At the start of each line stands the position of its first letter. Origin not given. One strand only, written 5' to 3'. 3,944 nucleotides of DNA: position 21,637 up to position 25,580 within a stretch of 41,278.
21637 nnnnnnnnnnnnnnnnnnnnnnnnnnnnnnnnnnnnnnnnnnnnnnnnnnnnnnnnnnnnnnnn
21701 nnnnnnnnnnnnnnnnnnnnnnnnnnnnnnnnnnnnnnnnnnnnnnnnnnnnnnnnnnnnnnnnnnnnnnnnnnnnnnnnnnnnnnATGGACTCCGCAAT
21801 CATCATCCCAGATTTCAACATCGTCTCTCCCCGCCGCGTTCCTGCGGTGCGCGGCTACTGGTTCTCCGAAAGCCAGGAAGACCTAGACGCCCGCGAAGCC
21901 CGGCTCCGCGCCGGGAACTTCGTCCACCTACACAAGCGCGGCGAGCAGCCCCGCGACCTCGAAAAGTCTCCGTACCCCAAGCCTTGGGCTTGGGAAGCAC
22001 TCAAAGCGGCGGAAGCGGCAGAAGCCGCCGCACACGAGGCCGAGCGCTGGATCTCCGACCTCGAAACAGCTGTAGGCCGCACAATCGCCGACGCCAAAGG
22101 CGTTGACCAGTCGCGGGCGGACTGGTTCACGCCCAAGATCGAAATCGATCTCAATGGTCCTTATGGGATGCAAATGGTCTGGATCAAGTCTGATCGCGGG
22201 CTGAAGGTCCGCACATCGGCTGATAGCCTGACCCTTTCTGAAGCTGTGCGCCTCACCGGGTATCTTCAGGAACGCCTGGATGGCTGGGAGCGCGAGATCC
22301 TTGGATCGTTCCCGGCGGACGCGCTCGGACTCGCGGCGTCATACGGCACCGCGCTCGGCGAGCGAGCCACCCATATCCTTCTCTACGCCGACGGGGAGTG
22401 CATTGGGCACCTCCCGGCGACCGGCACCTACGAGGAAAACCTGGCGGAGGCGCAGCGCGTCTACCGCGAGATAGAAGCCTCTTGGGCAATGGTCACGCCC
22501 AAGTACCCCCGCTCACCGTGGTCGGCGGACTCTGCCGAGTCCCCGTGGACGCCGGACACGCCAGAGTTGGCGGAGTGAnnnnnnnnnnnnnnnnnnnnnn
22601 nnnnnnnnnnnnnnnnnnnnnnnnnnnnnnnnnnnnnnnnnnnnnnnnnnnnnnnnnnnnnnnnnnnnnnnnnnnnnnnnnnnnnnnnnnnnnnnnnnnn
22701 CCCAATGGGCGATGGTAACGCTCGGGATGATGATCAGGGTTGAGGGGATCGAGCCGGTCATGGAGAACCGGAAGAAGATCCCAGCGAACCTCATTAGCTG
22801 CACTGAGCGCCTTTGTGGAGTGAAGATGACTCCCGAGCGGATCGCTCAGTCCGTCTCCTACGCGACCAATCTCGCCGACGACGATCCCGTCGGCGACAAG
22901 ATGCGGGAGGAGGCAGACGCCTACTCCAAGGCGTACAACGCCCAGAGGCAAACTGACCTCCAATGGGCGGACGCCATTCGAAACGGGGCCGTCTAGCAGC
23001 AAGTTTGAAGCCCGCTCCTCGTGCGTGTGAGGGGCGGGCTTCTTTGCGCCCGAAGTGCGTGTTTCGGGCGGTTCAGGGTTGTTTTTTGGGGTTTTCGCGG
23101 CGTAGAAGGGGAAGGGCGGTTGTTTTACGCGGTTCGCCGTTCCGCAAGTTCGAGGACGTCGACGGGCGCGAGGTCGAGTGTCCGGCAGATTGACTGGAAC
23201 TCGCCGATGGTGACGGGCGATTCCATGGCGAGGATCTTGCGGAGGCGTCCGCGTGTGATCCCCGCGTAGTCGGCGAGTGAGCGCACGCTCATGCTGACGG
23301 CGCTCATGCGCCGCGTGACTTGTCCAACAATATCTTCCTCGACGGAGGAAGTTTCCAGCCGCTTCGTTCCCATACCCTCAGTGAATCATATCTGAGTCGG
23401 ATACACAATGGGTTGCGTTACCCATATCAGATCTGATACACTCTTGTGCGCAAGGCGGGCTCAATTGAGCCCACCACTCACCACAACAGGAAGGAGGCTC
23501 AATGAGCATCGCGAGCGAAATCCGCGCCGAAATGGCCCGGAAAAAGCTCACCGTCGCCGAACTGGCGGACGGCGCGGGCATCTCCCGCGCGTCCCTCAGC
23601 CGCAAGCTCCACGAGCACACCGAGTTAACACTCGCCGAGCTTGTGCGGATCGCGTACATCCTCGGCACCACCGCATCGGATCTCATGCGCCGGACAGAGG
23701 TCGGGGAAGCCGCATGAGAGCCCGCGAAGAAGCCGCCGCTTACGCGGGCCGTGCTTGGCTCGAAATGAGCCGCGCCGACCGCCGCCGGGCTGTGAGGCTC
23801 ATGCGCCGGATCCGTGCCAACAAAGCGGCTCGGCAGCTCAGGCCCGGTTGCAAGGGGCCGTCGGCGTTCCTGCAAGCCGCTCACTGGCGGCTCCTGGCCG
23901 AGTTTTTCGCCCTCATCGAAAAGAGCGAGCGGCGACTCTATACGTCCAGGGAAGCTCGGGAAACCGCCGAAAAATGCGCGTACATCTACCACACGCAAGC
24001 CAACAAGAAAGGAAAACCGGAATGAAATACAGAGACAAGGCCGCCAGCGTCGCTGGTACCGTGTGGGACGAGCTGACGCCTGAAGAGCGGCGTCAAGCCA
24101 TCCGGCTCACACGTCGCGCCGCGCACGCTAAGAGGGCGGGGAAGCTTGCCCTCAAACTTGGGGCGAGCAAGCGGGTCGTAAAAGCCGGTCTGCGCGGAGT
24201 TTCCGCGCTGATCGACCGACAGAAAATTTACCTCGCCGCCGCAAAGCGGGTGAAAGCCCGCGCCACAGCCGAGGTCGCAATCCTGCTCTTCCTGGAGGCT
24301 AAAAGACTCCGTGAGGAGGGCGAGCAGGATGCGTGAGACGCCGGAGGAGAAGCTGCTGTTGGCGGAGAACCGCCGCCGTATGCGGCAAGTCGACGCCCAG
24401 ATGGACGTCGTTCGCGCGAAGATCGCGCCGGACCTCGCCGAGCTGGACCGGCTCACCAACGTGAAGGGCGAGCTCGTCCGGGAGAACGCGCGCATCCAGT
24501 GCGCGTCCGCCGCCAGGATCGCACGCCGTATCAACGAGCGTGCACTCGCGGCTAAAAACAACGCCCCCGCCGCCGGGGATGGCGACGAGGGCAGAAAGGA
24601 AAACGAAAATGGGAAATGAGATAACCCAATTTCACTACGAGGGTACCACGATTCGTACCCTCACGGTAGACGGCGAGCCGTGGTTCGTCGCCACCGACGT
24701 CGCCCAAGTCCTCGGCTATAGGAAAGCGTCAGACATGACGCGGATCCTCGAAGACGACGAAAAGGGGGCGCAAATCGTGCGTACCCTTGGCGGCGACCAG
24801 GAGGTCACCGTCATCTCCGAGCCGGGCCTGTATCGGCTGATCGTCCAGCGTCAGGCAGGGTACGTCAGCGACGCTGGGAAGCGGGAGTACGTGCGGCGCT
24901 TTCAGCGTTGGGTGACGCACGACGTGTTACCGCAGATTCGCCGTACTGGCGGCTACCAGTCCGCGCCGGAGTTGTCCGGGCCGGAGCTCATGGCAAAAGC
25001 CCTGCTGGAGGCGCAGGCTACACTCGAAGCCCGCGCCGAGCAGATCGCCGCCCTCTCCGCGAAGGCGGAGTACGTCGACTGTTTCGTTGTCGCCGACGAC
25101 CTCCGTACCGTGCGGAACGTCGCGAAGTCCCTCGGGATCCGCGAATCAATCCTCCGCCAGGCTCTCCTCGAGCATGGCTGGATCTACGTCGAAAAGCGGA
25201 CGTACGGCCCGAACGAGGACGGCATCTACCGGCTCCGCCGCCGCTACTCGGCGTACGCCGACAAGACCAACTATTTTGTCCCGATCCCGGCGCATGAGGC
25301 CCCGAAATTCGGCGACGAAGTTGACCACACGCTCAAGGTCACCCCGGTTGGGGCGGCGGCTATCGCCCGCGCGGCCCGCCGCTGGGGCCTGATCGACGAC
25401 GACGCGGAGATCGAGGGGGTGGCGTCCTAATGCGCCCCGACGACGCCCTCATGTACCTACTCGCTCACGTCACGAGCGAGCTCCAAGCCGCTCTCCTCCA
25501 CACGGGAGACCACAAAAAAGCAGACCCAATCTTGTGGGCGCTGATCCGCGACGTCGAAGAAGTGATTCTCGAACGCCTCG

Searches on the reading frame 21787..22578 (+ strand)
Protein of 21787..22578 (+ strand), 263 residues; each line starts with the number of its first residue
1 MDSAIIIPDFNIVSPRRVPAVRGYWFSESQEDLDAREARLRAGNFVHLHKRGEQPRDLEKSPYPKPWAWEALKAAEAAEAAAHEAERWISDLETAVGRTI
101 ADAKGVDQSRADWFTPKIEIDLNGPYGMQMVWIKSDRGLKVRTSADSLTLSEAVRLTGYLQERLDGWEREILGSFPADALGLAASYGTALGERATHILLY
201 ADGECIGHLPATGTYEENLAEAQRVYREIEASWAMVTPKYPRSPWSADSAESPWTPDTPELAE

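Call 16: search_protein_families(library=pfam, proteins=[window:21787-22578:+], max_evalue=0.01)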
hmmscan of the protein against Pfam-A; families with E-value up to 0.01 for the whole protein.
window:21787-22578:+ (263 aa): 1 family
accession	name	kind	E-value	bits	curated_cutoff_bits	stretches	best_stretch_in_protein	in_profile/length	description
PF23716.1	DUF7158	-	0.0005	20.1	27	1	31-45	13-27/38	Family of unknown function (DUF7158)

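Call 17: search_protein_families(library=phrogs, proteins=[window:21787-22578:+], max_evalue=0.001)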
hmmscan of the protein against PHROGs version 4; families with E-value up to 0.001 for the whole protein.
window:21787-22578:+ (263 aa): 0 families

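Call 28: search_protein_families(library=padloc, proteins=[window:21787-22578:+], max_evalue=0.01)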
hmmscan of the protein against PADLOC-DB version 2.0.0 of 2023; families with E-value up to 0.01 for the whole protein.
window:21787-22578:+ (263 aa): 0 families

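Call 29: search_protein_families(library=ncbifam, proteins=[window:21787-22578:+], max_evalue=0.01)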
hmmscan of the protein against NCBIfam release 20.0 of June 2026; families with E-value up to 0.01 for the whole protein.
window:21787-22578:+ (263 aa): 0 families

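Call 66: search_solved_structures(query=window:21787-22578:+, max_evalue=1)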
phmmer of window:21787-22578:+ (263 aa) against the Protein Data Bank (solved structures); distinct sequences matched with E-value up to 1: 4.
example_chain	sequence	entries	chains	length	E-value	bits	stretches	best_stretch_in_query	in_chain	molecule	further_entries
4v9i_BU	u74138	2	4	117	0.28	13.6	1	20-58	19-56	50S ribosomal protein L20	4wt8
4zer_1U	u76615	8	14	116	0.38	13.2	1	20-58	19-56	50S ribosomal protein L20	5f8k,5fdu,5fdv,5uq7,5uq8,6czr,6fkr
4v68_BU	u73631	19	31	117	0.39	13.1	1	20-58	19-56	50S ribosomal protein L20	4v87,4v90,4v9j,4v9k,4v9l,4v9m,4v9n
10px_1U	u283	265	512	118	0.4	13.1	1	20-58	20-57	50S ribosomal protein L20 | 50S ribosomal protein L19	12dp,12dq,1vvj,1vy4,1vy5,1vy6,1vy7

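Call 97: predict_structure(protein=window:21787-22578:+)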
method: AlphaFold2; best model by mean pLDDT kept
length: 263 residues; sequences in the alignment: 1
mean_pLDDT: 42.4   pTM: 0.29
mean pLDDT of the five models: 42.4, 38.4, 38.1, 36.8, 36.1
residues with pLDDT >= 90: 0; 70-90: 0; 50-70: 48; < 50: 215
segments of 3 or more residues with pLDDT < 50: 1-28, 31-33, 38-56, 58-64, 77-128, 133-142, 144-160, 163-181, 183-195, 200-204, 232-263
pLDDT, mean of each block of 10 residues (from residue 1): 28 28 36 49 41 46 50 48 37 31 34 38 44 44 43 44 47 44 46 48 47 56 57 39 37 41 35
secondary structure, 60 per line:
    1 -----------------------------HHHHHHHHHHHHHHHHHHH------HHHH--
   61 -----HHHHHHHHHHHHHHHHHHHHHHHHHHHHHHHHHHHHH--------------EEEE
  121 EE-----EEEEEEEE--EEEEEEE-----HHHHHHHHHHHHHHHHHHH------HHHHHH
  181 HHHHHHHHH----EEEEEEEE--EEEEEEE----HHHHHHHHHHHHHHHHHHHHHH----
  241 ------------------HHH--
elements in order: H30-48 H55-58 H66-102 E117-122 E128-135 E138-144 H150-168 H175-189 E194-201 E204-210 H215-236

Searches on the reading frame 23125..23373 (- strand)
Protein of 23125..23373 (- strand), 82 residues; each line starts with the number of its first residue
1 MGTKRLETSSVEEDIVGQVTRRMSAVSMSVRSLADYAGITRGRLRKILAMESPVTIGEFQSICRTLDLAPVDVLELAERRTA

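Call 16: search_protein_families(library=pfam, proteins=[window:23125-23373:-], max_evalue=0.01)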
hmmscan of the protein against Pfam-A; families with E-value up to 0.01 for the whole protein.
window:23125-23373:- (82 aa): 2 families
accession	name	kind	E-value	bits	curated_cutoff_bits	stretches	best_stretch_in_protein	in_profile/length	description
PF13443.12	HTH_26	-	5e-07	30.3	22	1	22-76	5-60/63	Cro/C1-type HTH DNA-binding domain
PF01381.28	HTH_3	-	0.00013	22.3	23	1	26-70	8-52/55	Helix-turn-helix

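Call 17: search_protein_families(library=phrogs, proteins=[window:23125-23373:-], max_evalue=0.001)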
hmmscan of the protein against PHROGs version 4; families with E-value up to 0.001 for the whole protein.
window:23125-23373:- (82 aa): 1 family
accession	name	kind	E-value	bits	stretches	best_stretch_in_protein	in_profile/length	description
phrog_4583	-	transcription regulation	5.8e-05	24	1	8-77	4-73/81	transcriptional repressor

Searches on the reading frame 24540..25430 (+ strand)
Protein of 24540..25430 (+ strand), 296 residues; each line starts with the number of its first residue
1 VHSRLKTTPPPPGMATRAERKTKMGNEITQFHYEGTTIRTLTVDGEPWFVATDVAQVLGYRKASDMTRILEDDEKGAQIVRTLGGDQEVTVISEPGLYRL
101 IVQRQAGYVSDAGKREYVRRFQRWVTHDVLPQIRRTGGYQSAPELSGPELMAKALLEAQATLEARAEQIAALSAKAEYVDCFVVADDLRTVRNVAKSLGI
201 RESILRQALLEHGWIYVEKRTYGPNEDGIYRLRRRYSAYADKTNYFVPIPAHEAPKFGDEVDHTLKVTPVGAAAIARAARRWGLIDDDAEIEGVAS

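Call 41: search_protein_families(library=pfam, proteins=[window:24540-25430:+], max_evalue=0.001)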
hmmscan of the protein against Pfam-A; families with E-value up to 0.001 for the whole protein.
window:24540-25430:+ (296 aa): 2 families
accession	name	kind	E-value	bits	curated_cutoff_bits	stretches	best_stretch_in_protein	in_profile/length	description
PF02498.22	Bro-N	-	1.8e-18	67.4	25.6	1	38-131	2-96/96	BRO family, N-terminal domain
PF03374.19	ANT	-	5.3e-11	43.3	25.3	1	167-277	2-103/108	Phage antirepressor protein KilAC domain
